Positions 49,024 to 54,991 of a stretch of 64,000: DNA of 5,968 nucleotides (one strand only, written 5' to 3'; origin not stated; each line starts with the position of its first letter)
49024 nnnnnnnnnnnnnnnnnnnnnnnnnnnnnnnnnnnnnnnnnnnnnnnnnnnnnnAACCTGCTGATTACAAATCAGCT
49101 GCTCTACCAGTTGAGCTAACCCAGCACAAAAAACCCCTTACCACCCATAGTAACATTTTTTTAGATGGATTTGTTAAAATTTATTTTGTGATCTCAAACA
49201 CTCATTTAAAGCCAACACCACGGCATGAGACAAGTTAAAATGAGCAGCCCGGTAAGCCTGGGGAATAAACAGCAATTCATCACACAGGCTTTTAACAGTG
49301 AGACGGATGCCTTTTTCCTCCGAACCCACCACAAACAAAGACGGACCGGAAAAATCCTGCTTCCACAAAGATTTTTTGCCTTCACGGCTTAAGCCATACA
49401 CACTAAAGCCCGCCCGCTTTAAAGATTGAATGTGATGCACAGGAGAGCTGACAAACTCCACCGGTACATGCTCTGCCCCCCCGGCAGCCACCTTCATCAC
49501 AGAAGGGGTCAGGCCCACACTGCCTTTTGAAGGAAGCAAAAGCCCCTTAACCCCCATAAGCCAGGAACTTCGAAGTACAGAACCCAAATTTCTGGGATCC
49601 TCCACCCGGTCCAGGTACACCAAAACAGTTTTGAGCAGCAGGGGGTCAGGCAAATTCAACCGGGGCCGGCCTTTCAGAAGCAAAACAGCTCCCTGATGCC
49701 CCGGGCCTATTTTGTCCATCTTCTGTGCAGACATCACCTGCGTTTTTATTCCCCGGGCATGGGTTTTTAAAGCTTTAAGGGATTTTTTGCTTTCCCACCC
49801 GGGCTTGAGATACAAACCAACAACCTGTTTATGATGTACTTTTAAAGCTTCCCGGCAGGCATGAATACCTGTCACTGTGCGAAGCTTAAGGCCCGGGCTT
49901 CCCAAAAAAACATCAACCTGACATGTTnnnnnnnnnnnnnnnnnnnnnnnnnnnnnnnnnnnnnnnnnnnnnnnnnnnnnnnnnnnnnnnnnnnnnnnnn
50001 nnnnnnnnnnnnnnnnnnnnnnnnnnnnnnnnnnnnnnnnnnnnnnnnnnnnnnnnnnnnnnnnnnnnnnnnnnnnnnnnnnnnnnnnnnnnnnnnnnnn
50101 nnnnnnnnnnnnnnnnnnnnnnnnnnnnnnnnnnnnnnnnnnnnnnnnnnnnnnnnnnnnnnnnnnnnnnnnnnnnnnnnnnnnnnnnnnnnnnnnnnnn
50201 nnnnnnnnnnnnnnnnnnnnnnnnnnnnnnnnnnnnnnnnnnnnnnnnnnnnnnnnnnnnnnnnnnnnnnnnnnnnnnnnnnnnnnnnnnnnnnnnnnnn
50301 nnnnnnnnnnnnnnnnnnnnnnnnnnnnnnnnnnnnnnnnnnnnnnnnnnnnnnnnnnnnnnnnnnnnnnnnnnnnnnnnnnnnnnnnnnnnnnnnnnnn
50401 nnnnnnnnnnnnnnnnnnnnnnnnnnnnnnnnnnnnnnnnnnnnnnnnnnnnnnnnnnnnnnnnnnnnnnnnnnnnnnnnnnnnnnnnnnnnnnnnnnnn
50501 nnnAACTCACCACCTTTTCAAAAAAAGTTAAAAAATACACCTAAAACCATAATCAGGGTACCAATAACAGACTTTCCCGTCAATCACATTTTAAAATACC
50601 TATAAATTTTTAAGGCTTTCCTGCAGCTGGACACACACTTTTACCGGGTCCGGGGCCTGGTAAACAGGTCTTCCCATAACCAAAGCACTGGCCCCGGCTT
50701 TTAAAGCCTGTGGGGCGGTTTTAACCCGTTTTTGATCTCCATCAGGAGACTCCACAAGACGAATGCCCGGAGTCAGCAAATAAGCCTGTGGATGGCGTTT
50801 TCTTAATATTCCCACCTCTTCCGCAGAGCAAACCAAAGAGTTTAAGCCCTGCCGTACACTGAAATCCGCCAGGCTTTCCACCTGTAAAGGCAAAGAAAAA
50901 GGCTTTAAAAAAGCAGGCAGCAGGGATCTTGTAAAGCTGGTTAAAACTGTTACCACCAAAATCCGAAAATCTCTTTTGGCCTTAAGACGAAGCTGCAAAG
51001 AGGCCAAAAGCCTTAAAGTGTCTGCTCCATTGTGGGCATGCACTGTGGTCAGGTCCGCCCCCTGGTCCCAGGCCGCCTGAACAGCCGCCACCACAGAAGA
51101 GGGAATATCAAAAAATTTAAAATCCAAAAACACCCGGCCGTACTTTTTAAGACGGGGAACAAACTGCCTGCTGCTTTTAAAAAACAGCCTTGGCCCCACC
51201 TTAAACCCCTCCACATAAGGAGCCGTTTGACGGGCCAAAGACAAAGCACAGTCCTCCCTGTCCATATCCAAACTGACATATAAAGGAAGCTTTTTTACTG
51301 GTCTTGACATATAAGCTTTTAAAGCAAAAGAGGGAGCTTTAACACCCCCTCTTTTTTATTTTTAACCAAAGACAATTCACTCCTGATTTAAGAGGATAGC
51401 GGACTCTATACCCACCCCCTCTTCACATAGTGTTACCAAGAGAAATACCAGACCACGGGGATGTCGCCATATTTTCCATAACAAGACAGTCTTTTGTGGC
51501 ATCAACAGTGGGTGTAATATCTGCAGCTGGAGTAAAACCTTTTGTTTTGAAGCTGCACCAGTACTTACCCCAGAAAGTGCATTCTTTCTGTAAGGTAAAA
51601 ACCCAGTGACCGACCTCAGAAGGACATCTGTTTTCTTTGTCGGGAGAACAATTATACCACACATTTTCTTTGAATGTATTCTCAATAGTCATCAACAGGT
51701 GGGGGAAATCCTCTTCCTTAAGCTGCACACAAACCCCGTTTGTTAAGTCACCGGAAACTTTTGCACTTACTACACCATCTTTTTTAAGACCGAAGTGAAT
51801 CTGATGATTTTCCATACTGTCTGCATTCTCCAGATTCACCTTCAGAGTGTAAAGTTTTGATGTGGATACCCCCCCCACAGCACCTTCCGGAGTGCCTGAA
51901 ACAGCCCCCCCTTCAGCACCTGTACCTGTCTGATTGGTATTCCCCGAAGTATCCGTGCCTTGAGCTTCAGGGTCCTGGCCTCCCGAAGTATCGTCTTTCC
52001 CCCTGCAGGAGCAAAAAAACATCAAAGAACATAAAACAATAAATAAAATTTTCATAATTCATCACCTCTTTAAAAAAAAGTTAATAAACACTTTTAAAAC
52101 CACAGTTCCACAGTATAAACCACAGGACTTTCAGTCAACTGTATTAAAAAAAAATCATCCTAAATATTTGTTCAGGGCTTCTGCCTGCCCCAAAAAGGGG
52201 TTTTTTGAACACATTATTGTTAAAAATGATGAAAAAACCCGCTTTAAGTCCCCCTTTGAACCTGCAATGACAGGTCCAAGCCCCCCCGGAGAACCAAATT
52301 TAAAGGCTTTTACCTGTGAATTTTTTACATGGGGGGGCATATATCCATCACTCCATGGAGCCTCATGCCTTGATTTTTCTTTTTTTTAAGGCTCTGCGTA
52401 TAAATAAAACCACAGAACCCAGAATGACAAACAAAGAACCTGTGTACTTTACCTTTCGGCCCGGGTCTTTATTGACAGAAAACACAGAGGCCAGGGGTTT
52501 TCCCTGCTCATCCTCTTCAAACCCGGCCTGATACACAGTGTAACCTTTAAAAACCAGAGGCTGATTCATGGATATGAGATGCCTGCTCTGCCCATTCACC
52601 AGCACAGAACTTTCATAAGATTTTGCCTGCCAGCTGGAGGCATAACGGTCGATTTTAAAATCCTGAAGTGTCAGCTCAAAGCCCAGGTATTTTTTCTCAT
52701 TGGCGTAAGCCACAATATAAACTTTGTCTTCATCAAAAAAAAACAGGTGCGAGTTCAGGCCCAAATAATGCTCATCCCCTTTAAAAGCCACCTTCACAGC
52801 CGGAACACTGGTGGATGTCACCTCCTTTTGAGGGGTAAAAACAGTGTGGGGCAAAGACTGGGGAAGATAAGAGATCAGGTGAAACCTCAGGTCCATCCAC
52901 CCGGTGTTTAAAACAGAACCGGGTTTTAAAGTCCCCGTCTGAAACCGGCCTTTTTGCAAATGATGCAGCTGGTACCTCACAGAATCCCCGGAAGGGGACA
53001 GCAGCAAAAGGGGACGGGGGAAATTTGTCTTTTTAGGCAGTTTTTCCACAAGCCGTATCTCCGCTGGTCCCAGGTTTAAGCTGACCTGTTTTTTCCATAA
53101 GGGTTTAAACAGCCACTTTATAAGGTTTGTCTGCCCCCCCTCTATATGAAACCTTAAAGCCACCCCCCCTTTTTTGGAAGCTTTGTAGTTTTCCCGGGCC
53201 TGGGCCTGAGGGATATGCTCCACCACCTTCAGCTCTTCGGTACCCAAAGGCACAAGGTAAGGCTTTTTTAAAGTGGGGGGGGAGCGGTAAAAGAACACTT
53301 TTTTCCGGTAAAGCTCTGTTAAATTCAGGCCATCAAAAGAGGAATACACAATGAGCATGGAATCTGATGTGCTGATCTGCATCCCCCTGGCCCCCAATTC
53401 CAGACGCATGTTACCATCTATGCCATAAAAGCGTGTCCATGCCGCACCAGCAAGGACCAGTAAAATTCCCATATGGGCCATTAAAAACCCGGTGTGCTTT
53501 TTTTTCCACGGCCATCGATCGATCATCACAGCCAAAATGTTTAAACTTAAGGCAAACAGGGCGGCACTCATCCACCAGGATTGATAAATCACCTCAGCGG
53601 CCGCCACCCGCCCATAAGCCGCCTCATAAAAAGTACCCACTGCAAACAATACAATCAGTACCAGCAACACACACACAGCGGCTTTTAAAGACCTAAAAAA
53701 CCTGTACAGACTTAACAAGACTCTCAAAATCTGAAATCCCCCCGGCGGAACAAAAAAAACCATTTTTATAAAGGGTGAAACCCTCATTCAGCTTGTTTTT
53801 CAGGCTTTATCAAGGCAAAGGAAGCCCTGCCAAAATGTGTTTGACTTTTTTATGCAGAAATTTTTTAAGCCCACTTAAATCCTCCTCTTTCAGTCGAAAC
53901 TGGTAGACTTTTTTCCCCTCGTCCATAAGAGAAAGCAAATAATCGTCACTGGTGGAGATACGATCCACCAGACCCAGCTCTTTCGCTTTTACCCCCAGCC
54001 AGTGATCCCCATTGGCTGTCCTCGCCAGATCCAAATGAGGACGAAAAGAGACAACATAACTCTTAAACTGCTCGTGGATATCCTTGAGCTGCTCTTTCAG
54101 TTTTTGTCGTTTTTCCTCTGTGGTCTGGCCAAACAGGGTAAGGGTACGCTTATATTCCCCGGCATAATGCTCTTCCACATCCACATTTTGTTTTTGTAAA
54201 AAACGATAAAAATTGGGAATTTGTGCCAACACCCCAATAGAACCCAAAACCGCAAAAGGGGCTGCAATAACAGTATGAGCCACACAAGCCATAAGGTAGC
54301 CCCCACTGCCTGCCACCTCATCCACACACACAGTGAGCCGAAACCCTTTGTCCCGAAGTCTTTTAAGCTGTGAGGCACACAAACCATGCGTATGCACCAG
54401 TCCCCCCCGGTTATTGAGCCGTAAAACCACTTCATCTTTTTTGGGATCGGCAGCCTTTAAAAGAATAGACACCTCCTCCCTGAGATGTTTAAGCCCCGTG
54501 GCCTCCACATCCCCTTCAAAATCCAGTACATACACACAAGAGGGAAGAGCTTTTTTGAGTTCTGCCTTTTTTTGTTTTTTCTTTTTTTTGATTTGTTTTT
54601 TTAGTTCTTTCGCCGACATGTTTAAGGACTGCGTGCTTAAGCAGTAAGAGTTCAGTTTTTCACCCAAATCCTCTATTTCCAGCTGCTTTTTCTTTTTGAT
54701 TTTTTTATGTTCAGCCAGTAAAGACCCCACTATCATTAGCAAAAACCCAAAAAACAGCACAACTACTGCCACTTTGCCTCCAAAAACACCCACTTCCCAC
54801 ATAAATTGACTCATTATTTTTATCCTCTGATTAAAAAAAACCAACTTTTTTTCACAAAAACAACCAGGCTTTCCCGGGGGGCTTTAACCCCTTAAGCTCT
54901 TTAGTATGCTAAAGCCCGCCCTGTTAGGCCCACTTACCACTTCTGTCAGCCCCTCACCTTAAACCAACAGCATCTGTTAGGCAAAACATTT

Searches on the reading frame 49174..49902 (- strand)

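Call 70: search_protein_families(library=pfam, proteins=[window:49174-49902:-], max_evalue=0.001)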
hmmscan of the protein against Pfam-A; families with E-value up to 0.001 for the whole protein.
window:49174-49902:- (242 aa): 2 families
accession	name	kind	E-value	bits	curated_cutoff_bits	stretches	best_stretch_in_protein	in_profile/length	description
PF00588.24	SpoU_methylase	-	2.2e-30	106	29.7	1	93-232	2-141/142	SpoU rRNA Methylase family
PF08032.17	SpoU_sub_bind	-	2e-08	34.9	22.8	1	10-77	2-71/76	RNA 2'-O ribose methyltransferase substrate binding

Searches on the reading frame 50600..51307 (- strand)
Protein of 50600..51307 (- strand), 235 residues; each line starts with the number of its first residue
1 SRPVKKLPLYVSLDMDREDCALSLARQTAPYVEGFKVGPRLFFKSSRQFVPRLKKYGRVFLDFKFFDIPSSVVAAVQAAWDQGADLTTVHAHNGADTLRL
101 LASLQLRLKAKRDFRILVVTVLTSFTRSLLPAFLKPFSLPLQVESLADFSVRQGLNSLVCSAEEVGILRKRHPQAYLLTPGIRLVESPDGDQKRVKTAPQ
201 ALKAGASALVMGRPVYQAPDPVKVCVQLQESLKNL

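Call 70: search_protein_families(library=pfam, proteins=[window:50600-51307:-], max_evalue=0.001)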
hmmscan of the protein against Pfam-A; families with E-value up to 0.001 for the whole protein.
window:50600-51307:- (235 aa): 1 family
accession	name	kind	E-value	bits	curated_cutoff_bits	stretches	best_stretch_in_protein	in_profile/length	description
PF00215.30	OMPdecase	-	1.5e-37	130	27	1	9-224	3-217/221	Orotidine 5'-phosphate decarboxylase / HUMPS family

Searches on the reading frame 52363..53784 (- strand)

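Call 70: search_protein_families(library=pfam, proteins=[window:52363-53784:-], max_evalue=0.001)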
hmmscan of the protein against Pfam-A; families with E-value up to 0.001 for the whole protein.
window:52363-53784:- (473 aa): 1 family
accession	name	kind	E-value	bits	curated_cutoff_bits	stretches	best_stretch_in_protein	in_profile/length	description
PF05140.19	ResB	-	2.7e-18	66.5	24.6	1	365-426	204-269/486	ResB-like family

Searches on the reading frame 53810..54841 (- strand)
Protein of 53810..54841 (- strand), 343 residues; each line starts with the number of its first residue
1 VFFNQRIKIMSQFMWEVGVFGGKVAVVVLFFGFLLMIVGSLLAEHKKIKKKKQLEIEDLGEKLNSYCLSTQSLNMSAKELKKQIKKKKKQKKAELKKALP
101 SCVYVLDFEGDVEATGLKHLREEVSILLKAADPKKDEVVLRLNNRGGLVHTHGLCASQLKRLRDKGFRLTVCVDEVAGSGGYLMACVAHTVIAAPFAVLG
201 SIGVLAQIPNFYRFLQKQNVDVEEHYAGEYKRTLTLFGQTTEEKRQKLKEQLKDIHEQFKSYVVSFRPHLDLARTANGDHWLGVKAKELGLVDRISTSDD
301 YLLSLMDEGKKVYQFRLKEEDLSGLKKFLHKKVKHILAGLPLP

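Call 70: search_protein_families(library=pfam, proteins=[window:53810-54841:-], max_evalue=0.001)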
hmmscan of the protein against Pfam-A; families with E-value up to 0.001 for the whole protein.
window:53810-54841:- (343 aa): 2 families
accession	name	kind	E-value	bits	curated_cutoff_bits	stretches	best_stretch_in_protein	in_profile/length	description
PF01343.23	Peptidase_S49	-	4.6e-37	127.8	24.9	1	162-308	2-150/154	Peptidase family S49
PF08496.15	Peptidase_S49_N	-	3.7e-35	121.6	27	1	13-159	2-147/147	Peptidase family S49 N-terminal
